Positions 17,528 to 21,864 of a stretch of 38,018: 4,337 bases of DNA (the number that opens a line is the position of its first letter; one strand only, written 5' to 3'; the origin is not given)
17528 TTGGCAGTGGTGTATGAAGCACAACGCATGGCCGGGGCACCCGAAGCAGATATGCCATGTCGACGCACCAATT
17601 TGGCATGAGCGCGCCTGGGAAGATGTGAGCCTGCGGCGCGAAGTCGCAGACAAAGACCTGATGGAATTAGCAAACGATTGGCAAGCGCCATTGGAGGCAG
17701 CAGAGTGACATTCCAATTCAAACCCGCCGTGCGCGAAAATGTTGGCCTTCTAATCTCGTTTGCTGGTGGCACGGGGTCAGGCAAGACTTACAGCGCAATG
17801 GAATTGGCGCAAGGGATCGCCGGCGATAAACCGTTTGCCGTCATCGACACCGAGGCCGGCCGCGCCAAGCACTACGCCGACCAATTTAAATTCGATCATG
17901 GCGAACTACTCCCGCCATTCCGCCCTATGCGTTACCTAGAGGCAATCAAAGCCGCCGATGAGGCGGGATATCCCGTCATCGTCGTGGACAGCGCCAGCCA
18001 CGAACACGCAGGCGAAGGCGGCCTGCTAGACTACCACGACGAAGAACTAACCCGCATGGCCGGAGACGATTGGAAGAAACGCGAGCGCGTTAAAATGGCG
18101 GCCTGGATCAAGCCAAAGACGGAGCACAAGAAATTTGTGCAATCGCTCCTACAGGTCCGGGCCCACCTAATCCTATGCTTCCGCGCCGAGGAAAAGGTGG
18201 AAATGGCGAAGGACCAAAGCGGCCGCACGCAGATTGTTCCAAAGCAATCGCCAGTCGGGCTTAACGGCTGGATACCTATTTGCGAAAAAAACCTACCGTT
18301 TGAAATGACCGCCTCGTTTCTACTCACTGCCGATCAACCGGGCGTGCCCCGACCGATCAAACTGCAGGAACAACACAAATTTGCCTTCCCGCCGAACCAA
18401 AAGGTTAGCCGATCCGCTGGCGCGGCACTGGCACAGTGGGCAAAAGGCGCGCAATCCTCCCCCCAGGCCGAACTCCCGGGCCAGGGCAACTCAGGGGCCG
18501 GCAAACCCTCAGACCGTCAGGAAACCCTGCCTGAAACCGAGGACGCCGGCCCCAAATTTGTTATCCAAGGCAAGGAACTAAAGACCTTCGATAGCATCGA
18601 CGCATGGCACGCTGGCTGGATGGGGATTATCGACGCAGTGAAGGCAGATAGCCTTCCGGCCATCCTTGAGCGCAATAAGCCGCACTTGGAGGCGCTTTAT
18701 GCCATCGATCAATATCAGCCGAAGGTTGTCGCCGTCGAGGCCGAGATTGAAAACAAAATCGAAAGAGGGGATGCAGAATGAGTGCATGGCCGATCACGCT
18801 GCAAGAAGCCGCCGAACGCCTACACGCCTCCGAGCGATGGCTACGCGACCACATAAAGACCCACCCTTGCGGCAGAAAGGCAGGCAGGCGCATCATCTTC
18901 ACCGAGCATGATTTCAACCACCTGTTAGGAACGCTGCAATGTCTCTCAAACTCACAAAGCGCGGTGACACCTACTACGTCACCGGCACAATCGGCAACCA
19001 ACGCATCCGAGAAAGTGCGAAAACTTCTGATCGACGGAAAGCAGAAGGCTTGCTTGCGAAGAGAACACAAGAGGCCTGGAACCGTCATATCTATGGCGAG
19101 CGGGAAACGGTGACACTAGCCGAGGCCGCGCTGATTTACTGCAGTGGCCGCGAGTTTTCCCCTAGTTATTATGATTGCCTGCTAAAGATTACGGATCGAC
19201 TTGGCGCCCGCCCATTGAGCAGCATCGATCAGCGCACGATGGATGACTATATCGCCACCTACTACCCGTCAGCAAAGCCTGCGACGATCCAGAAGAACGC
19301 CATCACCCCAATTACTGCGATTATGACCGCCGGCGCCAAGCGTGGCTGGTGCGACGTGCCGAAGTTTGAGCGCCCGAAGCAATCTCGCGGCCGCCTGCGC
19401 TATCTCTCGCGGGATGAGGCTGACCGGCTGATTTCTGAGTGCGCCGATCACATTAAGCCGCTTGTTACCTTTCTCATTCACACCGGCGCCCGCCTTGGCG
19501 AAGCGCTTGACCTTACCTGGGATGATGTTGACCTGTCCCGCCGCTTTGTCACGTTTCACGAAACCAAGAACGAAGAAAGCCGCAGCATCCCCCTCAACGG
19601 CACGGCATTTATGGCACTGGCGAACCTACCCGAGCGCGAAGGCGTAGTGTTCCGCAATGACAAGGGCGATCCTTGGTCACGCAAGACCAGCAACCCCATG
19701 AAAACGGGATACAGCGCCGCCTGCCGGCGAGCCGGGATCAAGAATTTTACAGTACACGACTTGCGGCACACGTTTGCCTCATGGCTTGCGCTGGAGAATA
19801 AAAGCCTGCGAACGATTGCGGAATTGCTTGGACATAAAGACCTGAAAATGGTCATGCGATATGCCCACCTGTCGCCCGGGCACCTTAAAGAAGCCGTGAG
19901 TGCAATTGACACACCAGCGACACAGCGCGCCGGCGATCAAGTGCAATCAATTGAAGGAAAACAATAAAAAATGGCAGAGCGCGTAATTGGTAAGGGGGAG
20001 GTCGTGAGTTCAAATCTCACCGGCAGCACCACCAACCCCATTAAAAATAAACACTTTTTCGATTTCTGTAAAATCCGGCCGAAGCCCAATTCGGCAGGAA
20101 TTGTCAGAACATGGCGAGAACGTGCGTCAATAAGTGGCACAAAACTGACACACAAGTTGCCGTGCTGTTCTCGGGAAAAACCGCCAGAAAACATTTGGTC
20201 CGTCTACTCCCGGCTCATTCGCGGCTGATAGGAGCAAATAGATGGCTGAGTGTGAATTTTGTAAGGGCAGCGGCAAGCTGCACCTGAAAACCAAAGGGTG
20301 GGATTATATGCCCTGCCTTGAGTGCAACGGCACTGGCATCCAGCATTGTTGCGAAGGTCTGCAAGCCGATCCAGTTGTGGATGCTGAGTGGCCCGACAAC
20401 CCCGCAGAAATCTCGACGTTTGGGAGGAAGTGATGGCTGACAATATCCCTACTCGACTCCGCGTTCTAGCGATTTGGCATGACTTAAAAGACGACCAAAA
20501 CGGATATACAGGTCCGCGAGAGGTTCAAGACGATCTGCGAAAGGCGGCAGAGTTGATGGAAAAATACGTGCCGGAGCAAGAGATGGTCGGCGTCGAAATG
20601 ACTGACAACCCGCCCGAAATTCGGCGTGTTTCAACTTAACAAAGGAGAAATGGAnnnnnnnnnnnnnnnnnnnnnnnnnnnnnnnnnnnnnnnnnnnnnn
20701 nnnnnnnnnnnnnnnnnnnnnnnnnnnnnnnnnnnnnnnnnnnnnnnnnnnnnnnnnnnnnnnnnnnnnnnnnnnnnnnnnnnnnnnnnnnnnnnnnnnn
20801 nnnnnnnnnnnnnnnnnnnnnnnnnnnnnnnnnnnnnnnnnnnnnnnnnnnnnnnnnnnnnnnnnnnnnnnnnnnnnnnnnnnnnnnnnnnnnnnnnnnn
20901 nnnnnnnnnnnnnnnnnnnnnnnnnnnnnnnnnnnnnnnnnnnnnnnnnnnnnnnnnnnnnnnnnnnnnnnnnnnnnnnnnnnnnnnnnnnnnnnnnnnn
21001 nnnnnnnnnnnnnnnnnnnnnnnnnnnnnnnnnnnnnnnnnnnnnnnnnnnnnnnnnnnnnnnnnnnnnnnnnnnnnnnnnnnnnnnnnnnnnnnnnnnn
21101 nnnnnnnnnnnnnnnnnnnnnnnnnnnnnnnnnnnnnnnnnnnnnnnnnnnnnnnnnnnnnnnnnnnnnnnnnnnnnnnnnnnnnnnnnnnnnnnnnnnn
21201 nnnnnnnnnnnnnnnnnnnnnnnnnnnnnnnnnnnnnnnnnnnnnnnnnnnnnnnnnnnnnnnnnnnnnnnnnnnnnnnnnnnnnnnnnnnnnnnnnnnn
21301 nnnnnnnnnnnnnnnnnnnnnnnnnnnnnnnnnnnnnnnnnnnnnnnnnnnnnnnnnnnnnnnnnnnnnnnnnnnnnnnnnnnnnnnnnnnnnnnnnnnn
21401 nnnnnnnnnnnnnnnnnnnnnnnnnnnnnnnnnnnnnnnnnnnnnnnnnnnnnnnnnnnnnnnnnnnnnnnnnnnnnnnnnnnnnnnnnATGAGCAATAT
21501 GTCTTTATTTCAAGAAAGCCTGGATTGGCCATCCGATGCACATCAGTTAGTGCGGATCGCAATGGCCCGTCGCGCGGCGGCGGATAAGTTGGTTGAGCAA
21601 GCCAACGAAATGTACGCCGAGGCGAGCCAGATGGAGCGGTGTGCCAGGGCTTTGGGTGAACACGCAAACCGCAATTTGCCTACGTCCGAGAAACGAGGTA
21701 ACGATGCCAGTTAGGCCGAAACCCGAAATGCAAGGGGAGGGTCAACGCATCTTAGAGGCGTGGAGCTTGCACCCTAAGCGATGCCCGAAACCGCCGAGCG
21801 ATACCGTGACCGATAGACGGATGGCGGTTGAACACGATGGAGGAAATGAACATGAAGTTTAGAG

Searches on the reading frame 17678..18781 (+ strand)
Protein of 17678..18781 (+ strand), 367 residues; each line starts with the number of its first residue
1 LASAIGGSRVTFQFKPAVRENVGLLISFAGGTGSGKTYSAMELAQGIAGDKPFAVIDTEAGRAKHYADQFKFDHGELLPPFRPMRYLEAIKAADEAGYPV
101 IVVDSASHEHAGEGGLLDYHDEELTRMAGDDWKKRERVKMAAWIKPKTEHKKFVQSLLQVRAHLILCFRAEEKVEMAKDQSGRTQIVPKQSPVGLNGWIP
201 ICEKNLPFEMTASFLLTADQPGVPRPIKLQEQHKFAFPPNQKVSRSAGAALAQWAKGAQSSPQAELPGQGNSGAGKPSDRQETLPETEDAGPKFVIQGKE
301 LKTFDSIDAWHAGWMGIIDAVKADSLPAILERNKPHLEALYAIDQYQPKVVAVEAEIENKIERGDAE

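Call 14: search_protein_families(library=pfam, proteins=[window:17678-18781:+], max_evalue=0.01)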
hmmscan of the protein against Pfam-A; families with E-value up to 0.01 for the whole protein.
window:17678-18781:+ (367 aa): 2 families
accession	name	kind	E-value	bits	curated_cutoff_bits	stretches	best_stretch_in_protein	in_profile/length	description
PF13479.12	AAA_24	-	2.7e-11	44.1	27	1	29-190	8-150/195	AAA domain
PF13481.12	AAA_25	-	0.00065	19.8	27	0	25-62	35-74/195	AAA domain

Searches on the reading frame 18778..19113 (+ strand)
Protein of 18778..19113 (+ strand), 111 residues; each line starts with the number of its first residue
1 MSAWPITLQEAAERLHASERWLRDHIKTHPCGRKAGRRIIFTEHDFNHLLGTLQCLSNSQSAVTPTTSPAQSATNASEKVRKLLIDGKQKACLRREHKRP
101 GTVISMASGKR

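Call 60: search_protein_families(library=phrogs, proteins=[window:18778-19113:+], max_evalue=0.01)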
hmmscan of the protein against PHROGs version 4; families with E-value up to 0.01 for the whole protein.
window:18778-19113:+ (111 aa): 2 families
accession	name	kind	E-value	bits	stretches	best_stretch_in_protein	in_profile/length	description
phrog_1840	-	integration and excision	7.2e-09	37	1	7-80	8-86/90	excisionase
phrog_66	-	integration and excision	0.0015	19.2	1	6-83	94-174/412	excisionase and transcriptional regulator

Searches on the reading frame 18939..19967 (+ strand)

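Call 59: search_protein_families(library=pfam, proteins=[window:18939-19967:+], max_evalue=0.01)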
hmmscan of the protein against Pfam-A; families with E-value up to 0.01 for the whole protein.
window:18939-19967:+ (342 aa): 1 family
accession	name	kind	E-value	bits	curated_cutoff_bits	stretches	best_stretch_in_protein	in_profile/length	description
PF00589.27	Phage_integrase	-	2e-31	109.5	27.1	1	155-313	2-170/172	Phage integrase family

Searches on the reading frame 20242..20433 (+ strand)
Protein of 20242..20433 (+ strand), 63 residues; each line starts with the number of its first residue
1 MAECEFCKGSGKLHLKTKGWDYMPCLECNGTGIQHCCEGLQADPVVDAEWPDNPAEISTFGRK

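Call 71: search_protein_families(library=pfam, proteins=[window:20242-20433:+], max_evalue=0.01)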
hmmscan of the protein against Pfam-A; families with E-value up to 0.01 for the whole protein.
window:20242-20433:+ (63 aa): 2 families
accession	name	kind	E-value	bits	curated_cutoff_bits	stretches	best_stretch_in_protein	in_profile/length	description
PF23733.2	GRXCR1-2_C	-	0.00094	19.5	26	1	4-37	12-44/47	GRXCR1/2, C-terminal domain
PF17302.8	DUF5351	-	0.0016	19.1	27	1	4-32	1-27/29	Family of unknown function (DUF5351)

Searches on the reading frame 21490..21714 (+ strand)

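Call 71: search_protein_families(library=pfam, proteins=[window:21490-21714:+], max_evalue=0.01)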
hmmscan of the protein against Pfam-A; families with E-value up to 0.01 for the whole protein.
window:21490-21714:+ (74 aa): 1 family
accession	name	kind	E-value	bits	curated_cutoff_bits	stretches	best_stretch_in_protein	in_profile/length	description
PF00957.27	Synaptobrevin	-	0.007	16.6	26.4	1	22-56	24-58/89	Synaptobrevin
